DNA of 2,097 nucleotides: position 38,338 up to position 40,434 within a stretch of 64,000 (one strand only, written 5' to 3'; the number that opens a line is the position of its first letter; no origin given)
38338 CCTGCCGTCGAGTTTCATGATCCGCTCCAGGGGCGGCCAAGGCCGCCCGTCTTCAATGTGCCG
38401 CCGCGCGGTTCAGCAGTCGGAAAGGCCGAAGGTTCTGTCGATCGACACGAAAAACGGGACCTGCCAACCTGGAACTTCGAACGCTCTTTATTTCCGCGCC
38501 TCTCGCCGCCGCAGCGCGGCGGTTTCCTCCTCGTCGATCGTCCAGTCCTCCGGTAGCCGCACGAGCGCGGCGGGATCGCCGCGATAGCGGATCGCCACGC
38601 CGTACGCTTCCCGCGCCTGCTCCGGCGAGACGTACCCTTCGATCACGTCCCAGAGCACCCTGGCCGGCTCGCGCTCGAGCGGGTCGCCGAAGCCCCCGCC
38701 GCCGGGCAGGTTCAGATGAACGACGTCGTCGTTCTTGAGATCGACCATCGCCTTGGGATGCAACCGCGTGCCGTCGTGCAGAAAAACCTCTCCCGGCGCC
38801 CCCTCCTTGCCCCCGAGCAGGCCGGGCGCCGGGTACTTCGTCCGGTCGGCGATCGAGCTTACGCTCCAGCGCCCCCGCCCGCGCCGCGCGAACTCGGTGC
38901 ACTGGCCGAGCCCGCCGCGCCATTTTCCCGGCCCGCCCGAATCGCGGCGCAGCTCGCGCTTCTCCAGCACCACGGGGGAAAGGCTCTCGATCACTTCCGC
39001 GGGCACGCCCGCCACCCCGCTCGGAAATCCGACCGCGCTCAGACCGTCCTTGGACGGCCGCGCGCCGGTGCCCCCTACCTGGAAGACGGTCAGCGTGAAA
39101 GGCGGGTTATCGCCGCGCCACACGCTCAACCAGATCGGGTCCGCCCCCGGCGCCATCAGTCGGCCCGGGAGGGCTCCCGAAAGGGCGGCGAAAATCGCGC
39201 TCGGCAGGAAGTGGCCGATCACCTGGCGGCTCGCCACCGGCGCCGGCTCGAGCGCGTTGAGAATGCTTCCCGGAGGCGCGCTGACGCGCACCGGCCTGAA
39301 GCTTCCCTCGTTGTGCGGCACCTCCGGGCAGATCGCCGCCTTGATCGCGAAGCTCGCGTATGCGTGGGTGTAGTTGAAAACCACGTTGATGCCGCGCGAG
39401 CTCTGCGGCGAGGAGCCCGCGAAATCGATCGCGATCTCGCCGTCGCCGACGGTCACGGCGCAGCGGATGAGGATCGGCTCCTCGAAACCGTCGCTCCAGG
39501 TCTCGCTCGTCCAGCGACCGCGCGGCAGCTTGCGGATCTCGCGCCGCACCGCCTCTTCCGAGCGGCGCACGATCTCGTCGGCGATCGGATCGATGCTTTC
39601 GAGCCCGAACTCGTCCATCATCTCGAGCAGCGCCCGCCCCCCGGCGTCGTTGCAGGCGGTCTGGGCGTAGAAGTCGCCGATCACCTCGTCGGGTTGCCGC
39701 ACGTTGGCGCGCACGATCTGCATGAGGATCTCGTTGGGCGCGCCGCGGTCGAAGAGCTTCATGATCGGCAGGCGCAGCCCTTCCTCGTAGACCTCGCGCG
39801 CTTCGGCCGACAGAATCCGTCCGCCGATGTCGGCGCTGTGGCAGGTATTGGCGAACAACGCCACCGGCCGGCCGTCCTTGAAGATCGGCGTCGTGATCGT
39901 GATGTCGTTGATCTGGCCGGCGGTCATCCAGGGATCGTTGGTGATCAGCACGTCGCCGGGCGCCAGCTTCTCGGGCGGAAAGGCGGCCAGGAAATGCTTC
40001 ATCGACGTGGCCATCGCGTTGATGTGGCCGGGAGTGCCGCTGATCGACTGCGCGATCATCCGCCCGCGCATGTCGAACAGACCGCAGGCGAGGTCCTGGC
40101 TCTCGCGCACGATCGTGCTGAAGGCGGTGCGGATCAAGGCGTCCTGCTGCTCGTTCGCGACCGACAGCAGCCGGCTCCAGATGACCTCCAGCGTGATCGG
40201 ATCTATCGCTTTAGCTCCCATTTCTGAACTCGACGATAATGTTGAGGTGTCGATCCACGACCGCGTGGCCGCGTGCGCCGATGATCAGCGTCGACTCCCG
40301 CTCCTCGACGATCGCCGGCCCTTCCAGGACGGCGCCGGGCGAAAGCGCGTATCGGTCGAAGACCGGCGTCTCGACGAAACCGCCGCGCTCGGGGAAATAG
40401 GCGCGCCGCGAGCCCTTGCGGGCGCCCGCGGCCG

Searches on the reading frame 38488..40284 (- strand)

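Call 45: search_protein_families(library=pfam, proteins=[window:38488-40284:-], max_evalue=0.0001)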
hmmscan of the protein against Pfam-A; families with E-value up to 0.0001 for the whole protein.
window:38488-40284:- (598 aa): 1 family
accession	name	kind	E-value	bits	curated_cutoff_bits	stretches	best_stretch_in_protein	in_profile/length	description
PF02538.19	Hydantoinase_B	-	7.9e-153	510.1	26.8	1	28-535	1-519/519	Hydantoinase B/oxoprolinase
